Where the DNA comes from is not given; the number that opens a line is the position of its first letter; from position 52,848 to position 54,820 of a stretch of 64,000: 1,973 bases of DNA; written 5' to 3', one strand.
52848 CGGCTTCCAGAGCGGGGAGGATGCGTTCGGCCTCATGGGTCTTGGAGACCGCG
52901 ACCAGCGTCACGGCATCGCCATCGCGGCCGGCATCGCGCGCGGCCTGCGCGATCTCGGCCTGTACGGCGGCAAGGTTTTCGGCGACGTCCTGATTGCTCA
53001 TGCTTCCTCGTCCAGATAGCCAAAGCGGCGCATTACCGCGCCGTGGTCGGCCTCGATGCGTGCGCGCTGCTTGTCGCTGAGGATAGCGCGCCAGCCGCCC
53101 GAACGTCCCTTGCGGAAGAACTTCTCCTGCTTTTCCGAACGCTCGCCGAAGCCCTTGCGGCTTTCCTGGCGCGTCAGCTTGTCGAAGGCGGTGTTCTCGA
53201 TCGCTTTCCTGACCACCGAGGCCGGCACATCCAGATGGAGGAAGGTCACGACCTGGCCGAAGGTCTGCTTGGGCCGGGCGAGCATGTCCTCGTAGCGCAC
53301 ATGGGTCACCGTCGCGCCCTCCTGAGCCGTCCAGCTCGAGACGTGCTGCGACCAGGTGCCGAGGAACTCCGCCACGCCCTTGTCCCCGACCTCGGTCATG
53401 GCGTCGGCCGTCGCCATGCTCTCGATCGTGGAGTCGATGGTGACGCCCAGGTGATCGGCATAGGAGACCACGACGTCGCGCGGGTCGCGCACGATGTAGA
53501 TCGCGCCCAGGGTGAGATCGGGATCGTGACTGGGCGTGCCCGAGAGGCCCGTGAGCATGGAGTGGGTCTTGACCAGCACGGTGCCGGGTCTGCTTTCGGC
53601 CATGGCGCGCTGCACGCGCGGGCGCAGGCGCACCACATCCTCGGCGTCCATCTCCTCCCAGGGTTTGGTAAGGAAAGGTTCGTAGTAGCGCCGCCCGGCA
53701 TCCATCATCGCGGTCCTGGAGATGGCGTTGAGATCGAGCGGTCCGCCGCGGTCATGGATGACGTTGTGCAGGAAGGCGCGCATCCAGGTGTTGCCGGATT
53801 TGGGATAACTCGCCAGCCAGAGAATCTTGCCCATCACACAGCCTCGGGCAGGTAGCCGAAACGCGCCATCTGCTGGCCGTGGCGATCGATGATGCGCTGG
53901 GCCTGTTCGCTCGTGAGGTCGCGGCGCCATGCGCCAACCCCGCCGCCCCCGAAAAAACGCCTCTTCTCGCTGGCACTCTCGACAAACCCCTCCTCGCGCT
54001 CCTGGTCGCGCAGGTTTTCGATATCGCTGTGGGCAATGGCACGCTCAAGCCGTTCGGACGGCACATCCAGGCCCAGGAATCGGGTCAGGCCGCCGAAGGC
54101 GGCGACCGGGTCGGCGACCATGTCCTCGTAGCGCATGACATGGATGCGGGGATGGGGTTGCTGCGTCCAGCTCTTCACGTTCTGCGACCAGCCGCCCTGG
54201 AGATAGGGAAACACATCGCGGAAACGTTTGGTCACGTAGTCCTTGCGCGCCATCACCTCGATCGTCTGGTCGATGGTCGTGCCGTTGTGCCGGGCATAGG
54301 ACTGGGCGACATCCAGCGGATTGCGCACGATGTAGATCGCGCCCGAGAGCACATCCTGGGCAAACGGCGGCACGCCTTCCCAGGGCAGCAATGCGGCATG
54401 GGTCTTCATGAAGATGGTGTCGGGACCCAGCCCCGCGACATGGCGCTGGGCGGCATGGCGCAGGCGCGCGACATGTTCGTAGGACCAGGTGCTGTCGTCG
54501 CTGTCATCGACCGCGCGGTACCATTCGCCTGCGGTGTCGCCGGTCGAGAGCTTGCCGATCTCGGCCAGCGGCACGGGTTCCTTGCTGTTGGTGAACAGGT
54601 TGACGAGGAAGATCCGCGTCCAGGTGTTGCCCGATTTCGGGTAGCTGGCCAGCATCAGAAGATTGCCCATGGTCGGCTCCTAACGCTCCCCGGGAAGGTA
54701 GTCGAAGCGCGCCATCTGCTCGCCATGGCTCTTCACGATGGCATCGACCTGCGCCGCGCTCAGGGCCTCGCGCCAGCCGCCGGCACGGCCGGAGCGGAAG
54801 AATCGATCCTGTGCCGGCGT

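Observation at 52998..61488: Head-to-tail array of ten diverged sulfotransferase paralogs in one operon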

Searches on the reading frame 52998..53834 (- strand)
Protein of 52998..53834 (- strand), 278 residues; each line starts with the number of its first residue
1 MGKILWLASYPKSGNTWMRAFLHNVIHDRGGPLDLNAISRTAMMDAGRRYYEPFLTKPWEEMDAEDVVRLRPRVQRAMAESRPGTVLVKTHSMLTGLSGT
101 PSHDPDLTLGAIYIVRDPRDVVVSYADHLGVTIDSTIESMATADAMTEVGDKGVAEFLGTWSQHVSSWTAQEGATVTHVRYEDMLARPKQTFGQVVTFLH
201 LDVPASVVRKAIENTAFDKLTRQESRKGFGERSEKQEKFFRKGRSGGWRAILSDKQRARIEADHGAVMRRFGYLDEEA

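Call 3: search_protein_families(library=pfam, proteins=[window:52998-53834:-], max_evalue=0.01)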
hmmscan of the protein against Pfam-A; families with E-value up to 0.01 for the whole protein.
window:52998-53834:- (278 aa): 2 families
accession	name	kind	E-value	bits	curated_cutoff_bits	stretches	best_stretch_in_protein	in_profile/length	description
PF00685.33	Sulfotransfer_1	-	2.2e-28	99.8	22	1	5-271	4-254/255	Sulfotransferase domain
PF13469.12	Sulfotransfer_3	-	1.5e-08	35.6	27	1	11-203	8-214/216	Sulfotransferase family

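Call 4: search_protein_families(library=ncbifam, proteins=[window:52998-53834:-], max_evalue=0.01)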
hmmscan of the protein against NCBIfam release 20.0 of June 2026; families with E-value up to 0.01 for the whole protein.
window:52998-53834:- (278 aa): 0 families

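Call 9: find_related_loci(query=A1, collection=genome_contigs, flank=10000)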
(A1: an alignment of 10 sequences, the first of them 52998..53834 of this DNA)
Query A1 (278 aa) in genome_contigs; peptide patterns used: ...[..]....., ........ (x = any residue, [..] = any of these).
600 stretches matched a pattern (row limit reached: there are more); 582 encode a relative of the query (tblastn E <= 1e-3); the best 80 are kept; 79 distinct loci.
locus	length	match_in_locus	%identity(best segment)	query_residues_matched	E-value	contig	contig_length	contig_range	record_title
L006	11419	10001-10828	48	1-276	3e-79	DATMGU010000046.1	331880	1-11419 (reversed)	MAG TPA_asm: Stellaceae bacterium isolate SMAG_U13497 k141_443526, whole genome shotgun sequence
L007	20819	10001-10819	47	1-273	9e-79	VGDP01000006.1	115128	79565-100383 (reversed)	MAG: Alphaproteobacteria bacterium isolate M_DeepCast_50m_m2_221 M_DeepCast_50m_m2_221_Ga0194121_10000155, whole genome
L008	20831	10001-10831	45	1-277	2e-78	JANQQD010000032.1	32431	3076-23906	MAG: Anaerolineae bacterium isolate IP29b_bin.19 k99_1741162, whole genome shotgun sequence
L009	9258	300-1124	46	1-276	2e-78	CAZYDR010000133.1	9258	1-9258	MAG TPA_asm: uncultured Alphaproteobacteria bacterium isolate SRP308112_co1_372 genome assembly, contig: NODE_14246_leng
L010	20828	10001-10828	43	1-276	1e-77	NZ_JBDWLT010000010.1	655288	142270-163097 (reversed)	MAG: Parvibaculum sp. isolate CI.26.M.D5_445_39 CI_26_M_D5_445_39_000000000010, whole genome shotgun sequence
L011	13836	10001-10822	43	1-274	5e-76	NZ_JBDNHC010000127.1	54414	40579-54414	MAG: Sneathiella sp. isolate concoct.243.ELB k141_1005206, whole genome shotgun sequence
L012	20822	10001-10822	46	1-273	1e-75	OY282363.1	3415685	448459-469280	MAG: uncultured Alphaproteobacteria bacterium genome assembly, chromosome: 1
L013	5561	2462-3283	46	1-274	8e-76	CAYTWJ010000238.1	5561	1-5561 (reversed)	MAG TPA_asm: uncultured Rhodospirillaceae bacterium isolate binchicken_co107_23 genome assembly, contig: NODE_30122_leng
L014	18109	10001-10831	44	1-277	1e-75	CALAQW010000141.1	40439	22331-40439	MAG TPA_asm: uncultured Alphaproteobacteria bacterium isolate SRR1569898_bin.35_CONCOCT_v1.1_MAG genome assembly, contig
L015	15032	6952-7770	45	1-273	3e-75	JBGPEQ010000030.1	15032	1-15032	MAG: Dongiaceae bacterium isolate OBJ_0618_7090110_87 k141_2054700_length_15032_cov_22.5657, whole genome shotgun sequen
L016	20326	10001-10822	42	1-274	3e-75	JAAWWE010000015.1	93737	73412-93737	MAG: Rhodobiaceae bacterium isolate FE80 Cluster2_contig_83, whole genome shotgun sequence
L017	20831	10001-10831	44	1-277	3e-75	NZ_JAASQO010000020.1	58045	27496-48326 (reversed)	Parvibaculum indicum strain DSM 25305 Ga0373335_20, whole genome shotgun sequence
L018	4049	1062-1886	47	1-274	5e-75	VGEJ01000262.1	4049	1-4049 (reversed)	MAG: Alphaproteobacteria bacterium isolate K_Offshore_80m_m2_061 K_Offshore_80m_m2_061_Ga0194132_10037473, whole genome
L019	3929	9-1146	45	1-276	1e-74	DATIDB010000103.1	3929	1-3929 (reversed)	MAG TPA_asm: Alphaproteobacteria bacterium isolate SMAG_U16332 k141_1060250, whole genome shotgun sequence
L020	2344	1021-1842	46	1-273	3e-76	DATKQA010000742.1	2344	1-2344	MAG TPA_asm: Candidatus Sulfotelmatobacter sp. isolate SMAG_U14805 k141_317643, whole genome shotgun sequence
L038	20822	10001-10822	44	1-274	8e-73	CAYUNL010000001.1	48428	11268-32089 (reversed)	MAG TPA_asm: uncultured Alphaproteobacteria bacterium isolate SRP308112_co1_64 genome assembly, contig: NODE_724_length_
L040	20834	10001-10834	45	4-277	2e-72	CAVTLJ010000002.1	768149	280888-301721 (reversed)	MAG: uncultured Alphaproteobacteria bacterium isolate MFD06435.bin.2.166 genome assembly, contig: contig_17248, whole ge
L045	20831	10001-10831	44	1-276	3e-71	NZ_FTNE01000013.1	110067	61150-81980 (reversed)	Acidiphilium rubrum strain ATCC 35905, whole genome shotgun sequence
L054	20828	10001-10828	43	1-276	5e-70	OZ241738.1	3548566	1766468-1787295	MAG: Alphaproteobacteria bacterium isolate d8927372-aabd-44cb-9c9e-7bd42c52962c genome assembly, chromosome: 1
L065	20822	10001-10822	42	1-274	1e-68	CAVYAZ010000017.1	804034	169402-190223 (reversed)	MAG: uncultured Gammaproteobacteria bacterium isolate MFD04967.bin.1.212 genome assembly, contig: contig_9998, whole gen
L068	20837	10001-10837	42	4-278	4e-68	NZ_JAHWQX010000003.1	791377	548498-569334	Pseudohoeflea coraliihabitans strain DP4N28-3 DP4N28-3_ctg0003, whole genome shotgun sequence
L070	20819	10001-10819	42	1-274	5e-68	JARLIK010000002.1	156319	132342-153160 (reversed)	MAG: Acidocella sp. isolate MAG_BA416 MetaBAT2_Bin_416_Anoxic_k141_85301, whole genome shotgun sequence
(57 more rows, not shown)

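Call 46: search_protein_families(library=pfam, proteins=[L065:6466-8355:+, L065:8333-9982:+, L054:11483-13657:+, L045:9269-9988:+, L045:10831-12066:-, L068:10856-11995:+, L068:8575-9507:-, L040:9294-9926:+, L040:10879-11742:+, L070:7205-9991:+], max_evalue=0.001)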
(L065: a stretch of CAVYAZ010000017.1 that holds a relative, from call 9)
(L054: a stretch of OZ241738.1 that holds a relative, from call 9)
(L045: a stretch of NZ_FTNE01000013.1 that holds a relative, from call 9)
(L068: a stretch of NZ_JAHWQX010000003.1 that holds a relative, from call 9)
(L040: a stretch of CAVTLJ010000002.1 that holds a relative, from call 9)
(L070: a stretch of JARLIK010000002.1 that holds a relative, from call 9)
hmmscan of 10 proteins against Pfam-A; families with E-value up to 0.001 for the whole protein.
L065:6466-8355:+ (630 aa): 22 families
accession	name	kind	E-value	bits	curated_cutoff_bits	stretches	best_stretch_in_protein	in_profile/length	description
PF13469.12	Sulfotransfer_3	-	3.7e-39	135.7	27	1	380-567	1-213/216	Sulfotransferase family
PF14559.12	TPR_19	-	4e-23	82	25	2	207-262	1-56/68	Tetratricopeptide repeat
PF07719.23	TPR_2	-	5.1e-20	70.3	27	1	97-127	4-34/34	Tetratricopeptide repeat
PF13428.12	TPR_14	-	1.5e-18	65.9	23.5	0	197-237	1-41/44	Tetratricopeptide repeat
PF00515.34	TPR_1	-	3e-17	62.1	27.8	1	97-127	4-34/34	Tetratricopeptide repeat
PF13181.12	TPR_8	-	1.6e-16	59.4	25.7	0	97-127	4-34/34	Tetratricopeptide repeat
PF13432.12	TPR_16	-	1.5e-15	57.7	32.7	1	74-127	11-64/65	Tetratricopeptide repeat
PF00685.33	Sulfotransfer_1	-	2.7e-15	56.9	22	1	380-568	3-184/255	Sulfotransferase domain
PF13431.12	TPR_17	-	8.6e-15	54.1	24.4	1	116-148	1-33/34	Tetratricopeptide repeat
PF13424.12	TPR_12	-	1.6e-12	47.9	30.1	0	98-124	49-75/77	Tetratricopeptide repeat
PF13176.12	TPR_7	-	1.6e-12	46.9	27.9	0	308-330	3-27/36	Tetratricopeptide repeat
PF12895.13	ANAPC3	-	2.2e-10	41.1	27.2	0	109-185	4-79/82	Anaphase-promoting complex, cyclosome, subunit 3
PF23914.1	TPR_CcmH_CycH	-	1.6e-09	38.2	42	1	96-144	52-100/158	Cytochrome c-type biogenesis protein H TPR domain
PF13414.12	TPR_11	-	7.9e-09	35.5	26.8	1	101-141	1-41/42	TPR repeat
PF13174.12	TPR_6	-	4.8e-08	33.6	26.3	0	307-327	3-23/33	Tetratricopeptide repeat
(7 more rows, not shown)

L065:8333-9982:+ (550 aa): 16 families
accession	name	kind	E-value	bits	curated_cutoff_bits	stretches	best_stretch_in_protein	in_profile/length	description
PF13469.12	Sulfotransfer_3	-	7.9e-37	128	27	1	308-492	2-215/216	Sulfotransferase family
PF13414.12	TPR_11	-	5e-18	64.9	26.8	1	110-147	3-40/42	TPR repeat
PF13432.12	TPR_16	-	1.3e-17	64.3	32.7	2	115-168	11-64/65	Tetratricopeptide repeat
PF07719.23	TPR_2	-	6.4e-15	54.4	27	0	135-167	1-33/34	Tetratricopeptide repeat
PF13428.12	TPR_14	-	7.3e-14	51.3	23.5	0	169-211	2-44/44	Tetratricopeptide repeat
PF13181.12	TPR_8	-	1.1e-12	47.5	25.7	0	103-132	3-32/34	Tetratricopeptide repeat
PF00515.34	TPR_1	-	4e-12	45.9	27.8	0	135-167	1-33/34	Tetratricopeptide repeat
PF14559.12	TPR_19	-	5.1e-11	43.2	25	0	151-204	7-60/68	Tetratricopeptide repeat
PF00685.33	Sulfotransfer_1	-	1.1e-09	38.5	22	1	308-499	4-191/255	Sulfotransferase domain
PF13371.12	TPR_9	-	4.4e-09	36.6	35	1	41-101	3-63/73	Tetratricopeptide repeat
PF13431.12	TPR_17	-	4.6e-09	36.3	24.4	0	90-122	2-34/34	Tetratricopeptide repeat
PF13424.12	TPR_12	-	1.8e-06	28.5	30.1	0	70-130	6-74/77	Tetratricopeptide repeat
PF12895.13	ANAPC3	-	5.7e-06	27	27.2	0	52-127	8-82/82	Anaphase-promoting complex, cyclosome, subunit 3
PF23914.1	TPR_CcmH_CycH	-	6.5e-06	26.5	42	0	123-172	38-87/158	Cytochrome c-type biogenesis protein H TPR domain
PF13176.12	TPR_7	-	4.2e-05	23.7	27.9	0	243-264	3-24/36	Tetratricopeptide repeat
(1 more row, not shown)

L054:11483-13657:+ (725 aa): 8 families
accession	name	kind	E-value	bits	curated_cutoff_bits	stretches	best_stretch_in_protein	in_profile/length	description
PF01583.26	APS_kinase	-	1.2e-63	214.2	21.1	1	540-693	2-152/152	Adenylylsulphate kinase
PF00009.33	GTP_EFTU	-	1e-41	143.1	26.5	1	98-302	5-187/188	Elongation factor Tu GTP binding domain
PF22594.2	GTP-eEF1A_C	-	1.9e-12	47.9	27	1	403-501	2-100/101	GTP-eEF1A C-terminal domain-like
PF03144.31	GTP_EFTU_D2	-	5e-08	33.7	30.3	1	325-389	2-71/73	Elongation factor Tu domain 2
PF01926.29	MMR_HSR1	-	2e-06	28.3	21.9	1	98-221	1-100/113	50S ribosome-binding GTPase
PF13671.12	AAA_33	-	2.8e-05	24.9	27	1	542-659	1-115/143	AAA domain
PF03308.22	MeaB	-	0.00014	21.5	23.1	0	536-575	29-68/273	Methylmalonyl Co-A mutase-associated GTPase MeaB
PF00005.33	ABC_tran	-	0.00066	20.7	25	0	539-557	10-28/137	ABC transporter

L045:9269-9988:+ (240 aa): 1 family
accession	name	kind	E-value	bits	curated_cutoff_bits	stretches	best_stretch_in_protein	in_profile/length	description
PF04264.18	YceI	-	3.8e-16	60.2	23.7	1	100-232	19-148/150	YceI-like domain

L045:10831-12066:- (412 aa): 1 family
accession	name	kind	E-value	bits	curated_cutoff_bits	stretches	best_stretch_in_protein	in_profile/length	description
PF02826.25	2-Hacid_dh_C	-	5.7e-47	159.8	25.1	1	201-374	1-178/178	D-isomer specific 2-hydroxyacid dehydrogenase, NAD binding domain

L068:10856-11995:+ (380 aa): 3 families
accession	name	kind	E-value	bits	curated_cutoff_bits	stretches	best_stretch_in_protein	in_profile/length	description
PF13692.12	Glyco_trans_1_4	-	5.6e-06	27.1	27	1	228-305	61-140/142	Glycosyl transferases group 1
PF00534.26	Glycos_transf_1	-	4.7e-05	23.4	26.4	1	232-313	82-164/172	Glycosyl transferases group 1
PF13524.12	Glyco_trans_1_2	-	0.00053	20.4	25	0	229-324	33-131/144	Glycosyl transferase-like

L068:8575-9507:- (311 aa): 1 family
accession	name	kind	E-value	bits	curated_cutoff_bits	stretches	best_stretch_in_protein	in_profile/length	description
PF05150.18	Legionella_OMP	-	3.9e-13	49.4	25.4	1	83-307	46-279/281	Legionella pneumophila major outer membrane protein precursor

L040:9294-9926:+ (211 aa): 0 families

L040:10879-11742:+ (288 aa): 1 family
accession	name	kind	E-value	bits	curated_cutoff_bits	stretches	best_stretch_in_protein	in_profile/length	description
PF05019.18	Coq4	-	1.4e-15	57.6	22.9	1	58-257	27-219/221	Coenzyme Q (ubiquinone) biosynthesis protein Coq4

L070:7205-9991:+ (929 aa): 4 families
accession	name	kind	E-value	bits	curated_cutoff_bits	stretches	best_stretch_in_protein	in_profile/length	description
PF00176.29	SNF2-rel_dom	-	2.9e-78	263.4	24.9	1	462-742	1-290/290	SNF2-related domain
PF00271.37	Helicase_C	-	1.9e-23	83.2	23.5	1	756-865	2-110/110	Helicase conserved C-terminal domain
PF00270.35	DEAD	-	1.2e-09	38.6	26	1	485-620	22-166/167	DEAD/DEAH box helicase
PF04851.21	ResIII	-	6e-07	29.9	22.5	1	458-614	3-163/164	Type III restriction enzyme, res subunit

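Call 50: search_protein_families(library=pfam, proteins=[L054:10861-11688:+, L054:7506-9974:+, L054:13444-14160:+, L038:10871-12589:+, L038:12379-13023:+, L038:8471-9910:+], max_evalue=0.001)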
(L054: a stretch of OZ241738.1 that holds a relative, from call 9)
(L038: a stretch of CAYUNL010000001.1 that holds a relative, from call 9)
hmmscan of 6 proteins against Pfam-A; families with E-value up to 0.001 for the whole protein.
L054:10861-11688:+ (275 aa): 1 family
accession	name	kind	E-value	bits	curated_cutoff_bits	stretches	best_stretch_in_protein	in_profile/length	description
PF01507.26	PAPS_reduct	-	3.1e-32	112.4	22.5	1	36-228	2-173/175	Phosphoadenosine phosphosulfate reductase domain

L054:7506-9974:+ (822 aa): 7 families
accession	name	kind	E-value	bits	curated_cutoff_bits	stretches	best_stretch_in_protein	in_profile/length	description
PF08275.17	DNAG_N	-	1.9e-38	131.9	26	1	328-454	1-127/128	DNA primase catalytic core, N-terminal domain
PF01807.25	Zn_ribbon_DnaG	-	1.2e-32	112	24.9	1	210-303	2-95/98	CHC2 zinc finger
PF13155.12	Toprim_2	-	5.3e-18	65.6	22.1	1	465-552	1-87/88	Toprim-like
PF13662.12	Toprim_4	-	1.3e-17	64.2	25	1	463-530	2-73/85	Toprim domain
PF01751.28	Toprim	-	2.2e-10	41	23.1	1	464-534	2-86/96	Toprim domain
PF10410.14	DnaB_bind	-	7.3e-06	26.6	20.6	1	575-622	4-51/56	DnaB-helicase binding domain of primase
PF13362.12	Toprim_3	-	0.00027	21.7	27.2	1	464-556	2-92/95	Toprim domain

L054:13444-14160:+ (238 aa): 0 families

L038:10871-12589:+ (572 aa): 3 families
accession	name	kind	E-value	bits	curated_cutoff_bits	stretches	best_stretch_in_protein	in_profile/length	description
PF01583.26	APS_kinase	-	5.9e-65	218.4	21.1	1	394-542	2-152/152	Adenylylsulphate kinase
PF22594.2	GTP-eEF1A_C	-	4.5e-11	43.5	27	1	260-355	2-100/101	GTP-eEF1A C-terminal domain-like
PF13671.12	AAA_33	-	5.1e-05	24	27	1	396-507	1-114/143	AAA domain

L038:12379-13023:+ (214 aa): 0 families

L038:8471-9910:+ (479 aa): 1 family
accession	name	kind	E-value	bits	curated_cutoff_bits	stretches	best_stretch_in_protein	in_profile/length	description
PF13609.12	Porin_4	-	6.5e-32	112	27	1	103-451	1-307/310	Gram-negative porin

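Call 60: search_protein_families(library=ncbifam, proteins=[L054:10861-11688:+, L054:11702-13660:+], max_evalue=0.001)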
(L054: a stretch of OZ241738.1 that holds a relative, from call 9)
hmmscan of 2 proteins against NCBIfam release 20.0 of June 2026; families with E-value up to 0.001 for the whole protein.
L054:10861-11688:+ (275 aa): 10 families
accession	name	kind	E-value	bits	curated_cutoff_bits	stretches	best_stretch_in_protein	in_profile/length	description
NF003587.0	PRK05253.1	subfamily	2e-97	326.1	195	2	12-214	6-212/301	sulfate adenylyltransferase subunit CysD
NF009214.0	PRK12563.1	equivalog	3e-72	243.7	413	2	10-214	19-227/317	sulfate adenylyltransferase subunit CysD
TIGR02039.1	CysD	subfamily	4e-70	236.8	396.6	2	15-215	1-205/294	sulfate adenylyltransferase, small subunit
NF002537.0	PRK02090.1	equivalog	4.1e-13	49.5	154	1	20-235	26-220/244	phosphoadenylyl-sulfate reductase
TIGR02055.1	APS_reductase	subfamily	1.2e-08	35.1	235.3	1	61-233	18-173/194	adenylylsulfate reductase, thioredoxin dependent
TIGR00434.1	cysH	subfamily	2e-07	31.1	165.1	1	183-234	147-194/214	phosophoadenylyl-sulfate reductase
TIGR02057.1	PAPS_reductase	equivalog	2.4e-07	30.9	254.2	0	182-234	157-205/224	phosphoadenosine phosphosulfate reductase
NF010367.0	PRK13795.1-2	equivalog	3.4e-06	25.8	456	1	12-212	220-404/584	hypothetical protein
NF006327.0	PRK08557.1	equivalog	0.00048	19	366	0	15-94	159-239/415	hypothetical protein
NF006351.0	PRK08576.1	equivalog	0.00048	18.8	290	0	13-99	216-297/436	hypothetical protein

L054:11702-13660:+ (652 aa): 43 families (the best 25 are shown)
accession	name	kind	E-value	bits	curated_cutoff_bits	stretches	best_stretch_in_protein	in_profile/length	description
NF004035.0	PRK05506.1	subfamily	5.4e-174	579.9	715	1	21-639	22-628/632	bifunctional sulfate adenylyltransferase subunit 1/adenylylsulfate kinase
TIGR02034.1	CysN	subfamily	1.5e-96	323.9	336.1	1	24-418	1-394/406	sulfate adenylyltransferase, large subunit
NF003478.0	PRK05124.1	equivalog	5.2e-91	305.6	590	1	17-419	21-422/475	sulfate adenylyltransferase subunit CysN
NF008969.0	PRK12317.1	subfamily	1.6e-87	293.8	502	1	24-430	8-421/426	elongation factor 1-alpha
TIGR00483.1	EF-1_alpha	equivalog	6e-80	268.8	540.1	1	24-429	8-421/427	translation elongation factor EF-1 subunit alpha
NF003013.0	PRK03846.1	subfamily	1.9e-73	246.5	163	1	443-639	4-196/202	adenylyl-sulfate kinase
TIGR00455.1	apsK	equivalog_domain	4.4e-71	238.4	138.7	1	453-636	4-183/184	adenylyl-sulfate kinase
NF002059.0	PRK00889.1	subfamily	5.8e-56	189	244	1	465-639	3-171/177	adenylyl-sulfate kinase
NF004040.0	PRK05537.1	equivalog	2.5e-52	178.1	669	1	465-638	394-565/572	bifunctional sulfate adenylyltransferase/adenylylsulfate kinase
NF000766.0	PRK00049.1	subfamily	1e-39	136.5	449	1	25-306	14-282/396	elongation factor Tu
NF009373.0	PRK12736.1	subfamily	4.3e-38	131.1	452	1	24-306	13-280/394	elongation factor Tu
NF009372.0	PRK12735.1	subfamily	1.9e-37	129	479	1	25-306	14-282/396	elongation factor Tu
TIGR00485.1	EF-Tu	equivalog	1.5e-34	119.4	522.4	1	25-306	14-280/394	elongation factor Tu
TIGR00475.1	selB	equivalog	4.8e-30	104.8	242.25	1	81-307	31-245/581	selenocysteine-specific translation elongation factor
NF004041.0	PRK05541.1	subfamily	9.1e-25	87.7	127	1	466-624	6-156/176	adenylyl-sulfate kinase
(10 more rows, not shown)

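Call 70: search_protein_families(library=padloc, proteins=[window:52998-53834:-], max_evalue=0.01)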
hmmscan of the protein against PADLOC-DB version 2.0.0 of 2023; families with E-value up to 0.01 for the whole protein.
window:52998-53834:- (278 aa): 0 families

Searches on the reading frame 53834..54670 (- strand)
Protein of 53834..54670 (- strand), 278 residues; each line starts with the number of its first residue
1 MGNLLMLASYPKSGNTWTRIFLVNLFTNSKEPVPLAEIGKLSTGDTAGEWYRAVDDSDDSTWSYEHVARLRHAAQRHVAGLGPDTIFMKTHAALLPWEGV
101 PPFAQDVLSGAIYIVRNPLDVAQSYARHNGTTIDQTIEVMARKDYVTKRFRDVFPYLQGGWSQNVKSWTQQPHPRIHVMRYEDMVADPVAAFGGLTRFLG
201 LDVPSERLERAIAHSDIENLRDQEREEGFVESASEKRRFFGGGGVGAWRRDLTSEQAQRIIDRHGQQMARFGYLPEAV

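Call 3: search_protein_families(library=pfam, proteins=[window:53834-54670:-], max_evalue=0.01)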
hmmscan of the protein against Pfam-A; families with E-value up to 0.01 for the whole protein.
window:53834-54670:- (278 aa): 2 families
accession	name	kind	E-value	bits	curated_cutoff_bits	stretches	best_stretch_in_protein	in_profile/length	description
PF00685.33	Sulfotransfer_1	-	3.5e-27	95.9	22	1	5-272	4-255/255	Sulfotransferase domain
PF13469.12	Sulfotransfer_3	-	1.8e-08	35.4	27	1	112-203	128-214/216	Sulfotransferase family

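Call 4: search_protein_families(library=ncbifam, proteins=[window:53834-54670:-], max_evalue=0.01)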
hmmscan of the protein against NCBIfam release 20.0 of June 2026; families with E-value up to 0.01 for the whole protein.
window:53834-54670:- (278 aa): 0 families
